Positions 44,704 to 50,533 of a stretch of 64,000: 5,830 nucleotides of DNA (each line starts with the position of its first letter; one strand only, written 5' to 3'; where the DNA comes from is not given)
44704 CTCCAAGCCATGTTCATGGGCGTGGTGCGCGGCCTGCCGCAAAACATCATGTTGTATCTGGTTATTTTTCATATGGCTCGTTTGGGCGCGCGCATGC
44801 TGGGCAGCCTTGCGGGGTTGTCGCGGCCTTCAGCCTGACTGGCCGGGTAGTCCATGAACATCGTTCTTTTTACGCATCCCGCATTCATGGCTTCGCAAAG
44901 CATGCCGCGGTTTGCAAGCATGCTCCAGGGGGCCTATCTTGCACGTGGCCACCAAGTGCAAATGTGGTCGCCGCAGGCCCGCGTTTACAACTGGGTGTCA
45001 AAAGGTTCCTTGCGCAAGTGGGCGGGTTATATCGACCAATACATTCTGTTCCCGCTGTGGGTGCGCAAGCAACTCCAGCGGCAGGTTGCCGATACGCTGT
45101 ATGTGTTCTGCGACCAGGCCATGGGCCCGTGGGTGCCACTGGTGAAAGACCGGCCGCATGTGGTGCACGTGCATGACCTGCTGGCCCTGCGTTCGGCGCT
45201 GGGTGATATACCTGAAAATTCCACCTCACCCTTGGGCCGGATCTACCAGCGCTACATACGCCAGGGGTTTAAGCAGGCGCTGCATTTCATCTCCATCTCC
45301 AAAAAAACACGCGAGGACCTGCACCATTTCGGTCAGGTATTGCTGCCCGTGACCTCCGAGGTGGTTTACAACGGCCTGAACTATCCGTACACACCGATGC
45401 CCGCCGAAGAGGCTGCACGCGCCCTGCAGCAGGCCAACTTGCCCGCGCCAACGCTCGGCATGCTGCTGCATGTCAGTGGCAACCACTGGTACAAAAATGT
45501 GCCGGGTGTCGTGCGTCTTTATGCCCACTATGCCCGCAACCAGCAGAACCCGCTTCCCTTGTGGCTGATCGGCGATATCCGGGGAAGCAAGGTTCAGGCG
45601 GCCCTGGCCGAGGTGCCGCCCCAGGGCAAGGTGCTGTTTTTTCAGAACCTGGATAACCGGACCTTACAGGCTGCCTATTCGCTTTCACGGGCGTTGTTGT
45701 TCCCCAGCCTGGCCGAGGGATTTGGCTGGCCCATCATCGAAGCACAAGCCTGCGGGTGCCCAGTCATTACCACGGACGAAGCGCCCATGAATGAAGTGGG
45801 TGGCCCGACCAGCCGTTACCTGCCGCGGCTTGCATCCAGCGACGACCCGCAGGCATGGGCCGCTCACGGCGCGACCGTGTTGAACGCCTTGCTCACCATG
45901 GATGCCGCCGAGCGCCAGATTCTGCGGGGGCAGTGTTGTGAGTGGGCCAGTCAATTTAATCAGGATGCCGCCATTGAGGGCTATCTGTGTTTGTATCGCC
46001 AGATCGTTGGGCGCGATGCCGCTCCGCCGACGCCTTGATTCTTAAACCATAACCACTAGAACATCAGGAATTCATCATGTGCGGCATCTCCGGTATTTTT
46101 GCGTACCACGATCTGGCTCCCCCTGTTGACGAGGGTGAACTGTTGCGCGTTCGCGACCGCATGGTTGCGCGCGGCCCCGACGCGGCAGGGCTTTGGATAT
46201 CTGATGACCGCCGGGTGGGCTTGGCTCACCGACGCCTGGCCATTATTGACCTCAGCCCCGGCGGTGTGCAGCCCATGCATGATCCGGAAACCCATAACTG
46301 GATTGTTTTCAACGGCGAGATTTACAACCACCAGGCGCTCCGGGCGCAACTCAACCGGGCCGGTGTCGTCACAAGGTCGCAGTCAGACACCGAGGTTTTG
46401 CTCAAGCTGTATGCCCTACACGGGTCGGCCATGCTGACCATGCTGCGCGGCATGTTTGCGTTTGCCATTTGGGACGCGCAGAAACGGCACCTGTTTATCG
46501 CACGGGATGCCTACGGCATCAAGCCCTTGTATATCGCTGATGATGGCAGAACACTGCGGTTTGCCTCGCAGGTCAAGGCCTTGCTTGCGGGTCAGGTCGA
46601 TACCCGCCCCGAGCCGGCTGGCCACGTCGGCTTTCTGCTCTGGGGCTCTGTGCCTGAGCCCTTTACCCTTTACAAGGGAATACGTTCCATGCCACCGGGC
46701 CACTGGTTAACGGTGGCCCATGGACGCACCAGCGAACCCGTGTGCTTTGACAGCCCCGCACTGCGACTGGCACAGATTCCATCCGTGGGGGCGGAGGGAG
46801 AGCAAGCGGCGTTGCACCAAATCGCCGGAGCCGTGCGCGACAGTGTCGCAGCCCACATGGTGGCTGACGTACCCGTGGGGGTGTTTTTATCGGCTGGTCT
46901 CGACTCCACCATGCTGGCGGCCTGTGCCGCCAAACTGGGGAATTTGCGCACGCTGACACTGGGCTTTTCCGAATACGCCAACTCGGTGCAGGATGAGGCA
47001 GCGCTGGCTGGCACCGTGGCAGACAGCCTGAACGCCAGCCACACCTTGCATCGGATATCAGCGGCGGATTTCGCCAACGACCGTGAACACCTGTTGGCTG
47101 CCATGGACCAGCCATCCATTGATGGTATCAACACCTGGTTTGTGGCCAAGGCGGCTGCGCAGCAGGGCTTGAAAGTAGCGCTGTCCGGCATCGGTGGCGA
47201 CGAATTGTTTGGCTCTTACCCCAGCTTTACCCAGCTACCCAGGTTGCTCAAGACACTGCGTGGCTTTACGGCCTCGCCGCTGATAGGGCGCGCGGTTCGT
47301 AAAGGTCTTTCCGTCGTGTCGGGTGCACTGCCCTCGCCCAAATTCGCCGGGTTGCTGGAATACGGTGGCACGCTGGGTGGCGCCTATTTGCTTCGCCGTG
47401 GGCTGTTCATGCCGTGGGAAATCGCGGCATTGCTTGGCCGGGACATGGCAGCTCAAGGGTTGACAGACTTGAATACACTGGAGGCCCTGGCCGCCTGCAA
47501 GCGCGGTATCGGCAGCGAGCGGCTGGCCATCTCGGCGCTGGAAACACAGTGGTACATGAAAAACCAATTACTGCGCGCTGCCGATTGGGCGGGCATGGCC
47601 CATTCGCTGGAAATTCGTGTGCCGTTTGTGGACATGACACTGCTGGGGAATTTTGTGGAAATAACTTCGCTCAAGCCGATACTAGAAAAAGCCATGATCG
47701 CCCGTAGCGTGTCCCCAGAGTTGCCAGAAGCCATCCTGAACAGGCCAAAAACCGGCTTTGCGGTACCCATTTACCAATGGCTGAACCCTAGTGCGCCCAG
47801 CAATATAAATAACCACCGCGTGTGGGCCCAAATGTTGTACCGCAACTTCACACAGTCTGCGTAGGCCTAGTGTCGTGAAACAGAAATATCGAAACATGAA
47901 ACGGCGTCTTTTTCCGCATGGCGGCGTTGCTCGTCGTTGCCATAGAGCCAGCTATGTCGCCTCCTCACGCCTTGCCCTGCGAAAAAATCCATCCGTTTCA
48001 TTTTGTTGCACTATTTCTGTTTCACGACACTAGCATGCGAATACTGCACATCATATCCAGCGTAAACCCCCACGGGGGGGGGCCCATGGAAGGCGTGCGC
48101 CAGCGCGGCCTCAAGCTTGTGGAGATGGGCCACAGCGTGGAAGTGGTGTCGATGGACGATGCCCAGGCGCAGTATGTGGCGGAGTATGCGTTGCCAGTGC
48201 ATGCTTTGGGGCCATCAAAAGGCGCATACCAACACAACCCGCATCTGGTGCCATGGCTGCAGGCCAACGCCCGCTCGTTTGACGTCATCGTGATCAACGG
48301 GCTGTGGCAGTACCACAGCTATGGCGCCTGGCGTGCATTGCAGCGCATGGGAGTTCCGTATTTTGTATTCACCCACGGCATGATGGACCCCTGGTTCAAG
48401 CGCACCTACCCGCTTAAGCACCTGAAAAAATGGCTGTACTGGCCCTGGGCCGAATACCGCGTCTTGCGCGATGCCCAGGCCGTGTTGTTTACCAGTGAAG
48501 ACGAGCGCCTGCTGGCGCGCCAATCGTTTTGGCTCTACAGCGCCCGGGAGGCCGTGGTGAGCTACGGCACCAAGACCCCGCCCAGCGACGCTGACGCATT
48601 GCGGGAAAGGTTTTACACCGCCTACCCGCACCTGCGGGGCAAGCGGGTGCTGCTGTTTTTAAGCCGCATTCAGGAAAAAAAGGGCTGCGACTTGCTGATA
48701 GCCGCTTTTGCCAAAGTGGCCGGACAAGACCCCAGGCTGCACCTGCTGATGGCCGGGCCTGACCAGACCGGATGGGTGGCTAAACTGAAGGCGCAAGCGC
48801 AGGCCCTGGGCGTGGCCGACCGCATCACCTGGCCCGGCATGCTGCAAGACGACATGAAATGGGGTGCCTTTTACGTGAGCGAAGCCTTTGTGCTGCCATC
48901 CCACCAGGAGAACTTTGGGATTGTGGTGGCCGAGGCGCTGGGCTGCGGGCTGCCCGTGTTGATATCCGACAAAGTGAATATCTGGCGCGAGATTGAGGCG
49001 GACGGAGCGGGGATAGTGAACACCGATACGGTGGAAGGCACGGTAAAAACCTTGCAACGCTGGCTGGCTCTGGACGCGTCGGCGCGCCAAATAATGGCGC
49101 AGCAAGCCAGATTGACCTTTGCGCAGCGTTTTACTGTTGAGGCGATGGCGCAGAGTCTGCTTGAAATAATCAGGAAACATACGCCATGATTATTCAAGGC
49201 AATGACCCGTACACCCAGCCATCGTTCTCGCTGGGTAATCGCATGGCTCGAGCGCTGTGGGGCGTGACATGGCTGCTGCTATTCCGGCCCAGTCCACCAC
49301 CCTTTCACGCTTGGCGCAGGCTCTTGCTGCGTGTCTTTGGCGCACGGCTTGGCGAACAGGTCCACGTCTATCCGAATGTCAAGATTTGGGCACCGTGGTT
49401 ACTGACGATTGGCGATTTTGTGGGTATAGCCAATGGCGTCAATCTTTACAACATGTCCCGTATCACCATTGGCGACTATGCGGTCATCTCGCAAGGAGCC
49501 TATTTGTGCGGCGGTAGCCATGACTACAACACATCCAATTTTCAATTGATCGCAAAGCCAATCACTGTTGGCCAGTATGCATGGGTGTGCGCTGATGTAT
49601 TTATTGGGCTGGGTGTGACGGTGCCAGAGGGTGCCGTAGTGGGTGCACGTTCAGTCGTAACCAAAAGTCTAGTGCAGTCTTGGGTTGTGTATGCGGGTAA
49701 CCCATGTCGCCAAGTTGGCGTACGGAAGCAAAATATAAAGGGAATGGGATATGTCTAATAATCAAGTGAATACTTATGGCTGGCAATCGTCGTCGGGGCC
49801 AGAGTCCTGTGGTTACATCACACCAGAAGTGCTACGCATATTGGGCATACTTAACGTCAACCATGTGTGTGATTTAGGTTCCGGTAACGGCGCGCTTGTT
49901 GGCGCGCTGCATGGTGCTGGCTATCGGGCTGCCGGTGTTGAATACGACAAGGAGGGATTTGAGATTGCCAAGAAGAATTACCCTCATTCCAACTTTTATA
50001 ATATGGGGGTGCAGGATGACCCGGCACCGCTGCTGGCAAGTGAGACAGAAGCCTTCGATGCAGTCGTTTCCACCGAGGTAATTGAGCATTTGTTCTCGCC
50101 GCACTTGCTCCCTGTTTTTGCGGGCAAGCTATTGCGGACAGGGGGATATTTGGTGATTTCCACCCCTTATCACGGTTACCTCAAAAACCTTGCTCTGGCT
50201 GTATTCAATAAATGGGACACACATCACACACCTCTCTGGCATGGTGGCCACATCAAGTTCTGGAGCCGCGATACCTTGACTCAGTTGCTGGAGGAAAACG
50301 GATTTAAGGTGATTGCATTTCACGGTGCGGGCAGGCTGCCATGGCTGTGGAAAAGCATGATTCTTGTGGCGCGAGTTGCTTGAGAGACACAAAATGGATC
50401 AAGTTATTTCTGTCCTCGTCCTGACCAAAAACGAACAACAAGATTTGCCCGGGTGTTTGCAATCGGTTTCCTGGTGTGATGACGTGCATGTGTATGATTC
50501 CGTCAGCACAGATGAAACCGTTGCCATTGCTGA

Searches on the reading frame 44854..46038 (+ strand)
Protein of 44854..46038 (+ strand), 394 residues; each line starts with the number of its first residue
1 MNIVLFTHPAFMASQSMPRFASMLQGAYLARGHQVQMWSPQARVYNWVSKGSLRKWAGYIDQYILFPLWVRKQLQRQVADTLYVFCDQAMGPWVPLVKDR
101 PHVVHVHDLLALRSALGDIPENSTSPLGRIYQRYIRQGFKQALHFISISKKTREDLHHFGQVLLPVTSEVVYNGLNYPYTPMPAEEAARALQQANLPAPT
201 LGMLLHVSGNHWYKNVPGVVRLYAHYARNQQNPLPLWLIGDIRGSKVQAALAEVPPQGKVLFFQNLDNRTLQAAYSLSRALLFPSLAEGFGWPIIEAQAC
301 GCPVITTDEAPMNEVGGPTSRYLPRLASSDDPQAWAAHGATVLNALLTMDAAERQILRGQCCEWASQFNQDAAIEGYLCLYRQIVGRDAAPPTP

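Call 7: search_protein_families(library=pfam, proteins=[window:44854-46038:+])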
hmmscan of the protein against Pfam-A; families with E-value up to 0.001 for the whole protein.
window:44854-46038:+ (394 aa): 5 families
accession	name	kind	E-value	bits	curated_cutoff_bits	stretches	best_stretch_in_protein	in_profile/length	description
PF00534.26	Glycos_transf_1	-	8.1e-16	58.5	26.4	1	203-315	17-130/172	Glycosyl transferases group 1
PF13692.12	Glyco_trans_1_4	-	9.5e-14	52.3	27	1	210-342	9-139/142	Glycosyl transferases group 1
PF13439.12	Glyco_transf_4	-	3.2e-09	37.5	28.5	1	27-176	14-167/170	Glycosyltransferase Family 4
PF13579.12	Glyco_trans_4_4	-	1.6e-07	32.3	29.7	1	20-160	6-146/158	Glycosyl transferase 4-like domain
PF20706.3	GT4-conflict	-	0.00076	19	26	1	267-309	271-313/385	Family 4 Glycosyltransferase in conflict systems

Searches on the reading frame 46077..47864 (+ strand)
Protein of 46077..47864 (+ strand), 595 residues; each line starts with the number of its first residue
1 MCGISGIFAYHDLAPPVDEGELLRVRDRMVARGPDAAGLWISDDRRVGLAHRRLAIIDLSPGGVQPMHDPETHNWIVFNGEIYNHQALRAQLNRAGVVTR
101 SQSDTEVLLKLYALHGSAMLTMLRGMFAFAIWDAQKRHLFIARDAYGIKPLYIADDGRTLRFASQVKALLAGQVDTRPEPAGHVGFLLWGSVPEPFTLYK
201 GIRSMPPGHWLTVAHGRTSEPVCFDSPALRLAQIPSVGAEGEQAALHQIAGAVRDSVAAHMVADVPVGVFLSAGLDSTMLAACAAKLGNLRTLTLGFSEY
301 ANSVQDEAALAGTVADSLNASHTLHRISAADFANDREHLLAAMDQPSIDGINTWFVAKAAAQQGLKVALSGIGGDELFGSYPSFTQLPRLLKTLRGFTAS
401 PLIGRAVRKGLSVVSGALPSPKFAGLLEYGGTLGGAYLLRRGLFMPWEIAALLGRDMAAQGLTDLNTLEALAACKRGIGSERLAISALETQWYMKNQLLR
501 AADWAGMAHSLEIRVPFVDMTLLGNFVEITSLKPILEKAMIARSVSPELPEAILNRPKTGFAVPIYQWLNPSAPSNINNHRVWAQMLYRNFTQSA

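Call 7: search_protein_families(library=pfam, proteins=[window:46077-47864:+])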
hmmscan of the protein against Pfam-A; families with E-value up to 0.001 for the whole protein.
window:46077-47864:+ (595 aa): 3 families
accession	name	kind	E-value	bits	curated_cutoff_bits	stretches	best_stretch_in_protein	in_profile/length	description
PF00733.27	Asn_synthase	-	8e-54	184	21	1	249-570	2-297/354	Asparagine synthase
PF13522.11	GATase_6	-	4.1e-44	150.2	27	1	34-164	1-129/130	Glutamine amidotransferase domain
PF13537.11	GATase_7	-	1.5e-43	148.1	25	1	51-171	1-123/123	Glutamine amidotransferase domain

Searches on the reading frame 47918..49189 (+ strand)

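Call 6: search_protein_families(library=pfam, proteins=[window:47918-49189:+])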
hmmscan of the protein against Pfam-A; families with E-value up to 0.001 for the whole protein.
window:47918-49189:+ (423 aa): 6 families
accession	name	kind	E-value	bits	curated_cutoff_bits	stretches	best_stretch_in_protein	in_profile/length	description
PF00534.26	Glycos_transf_1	-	1.2e-28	100.3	26.4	1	240-398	13-170/172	Glycosyl transferases group 1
PF13692.12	Glyco_trans_1_4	-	2.2e-21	77.1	27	1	243-382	2-139/142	Glycosyl transferases group 1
PF13579.12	Glyco_trans_4_4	-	4.7e-20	73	29.7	1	55-217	2-158/158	Glycosyl transferase 4-like domain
PF13439.12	Glyco_transf_4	-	5.7e-12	46.4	28.5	1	66-205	14-153/170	Glycosyltransferase Family 4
PF20706.3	GT4-conflict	-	4.3e-11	42.9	26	1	240-411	195-382/385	Family 4 Glycosyltransferase in conflict systems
PF13524.12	Glyco_trans_1_2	-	3.3e-05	24.3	25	1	302-415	28-143/144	Glycosyl transferase-like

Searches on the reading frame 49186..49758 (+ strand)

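Call 6: search_protein_families(library=pfam, proteins=[window:49186-49758:+])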
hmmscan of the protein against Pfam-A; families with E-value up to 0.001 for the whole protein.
window:49186-49758:+ (190 aa): 1 family
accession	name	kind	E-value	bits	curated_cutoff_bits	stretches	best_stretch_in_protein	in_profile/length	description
PF00132.30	Hexapep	-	7.9e-07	29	27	0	126-159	2-35/36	Bacterial transferase hexapeptide (six repeats)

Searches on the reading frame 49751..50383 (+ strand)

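Call 6: search_protein_families(library=pfam, proteins=[window:49751-50383:+])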
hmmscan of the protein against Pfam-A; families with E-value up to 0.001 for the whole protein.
window:49751-50383:+ (210 aa): 6 families
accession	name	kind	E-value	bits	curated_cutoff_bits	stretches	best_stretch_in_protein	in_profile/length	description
PF13489.12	Methyltransf_23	-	3.7e-19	69.5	27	1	25-188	11-162/164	Methyltransferase domain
PF13847.12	Methyltransf_31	-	4.7e-11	43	27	1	37-184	5-145/145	Methyltransferase domain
PF08241.18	Methyltransf_11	-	3.7e-10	40.8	21.2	1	41-136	2-95/95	Methyltransferase domain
PF13649.12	Methyltransf_25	-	4.9e-08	34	27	1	39-123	1-86/97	Methyltransferase domain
PF08242.18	Methyltransf_12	-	3e-06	28.3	30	1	41-134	2-98/98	Methyltransferase domain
PF07021.18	MetW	-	0.00041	20.5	21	1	37-149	15-121/193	Methionine biosynthesis protein MetW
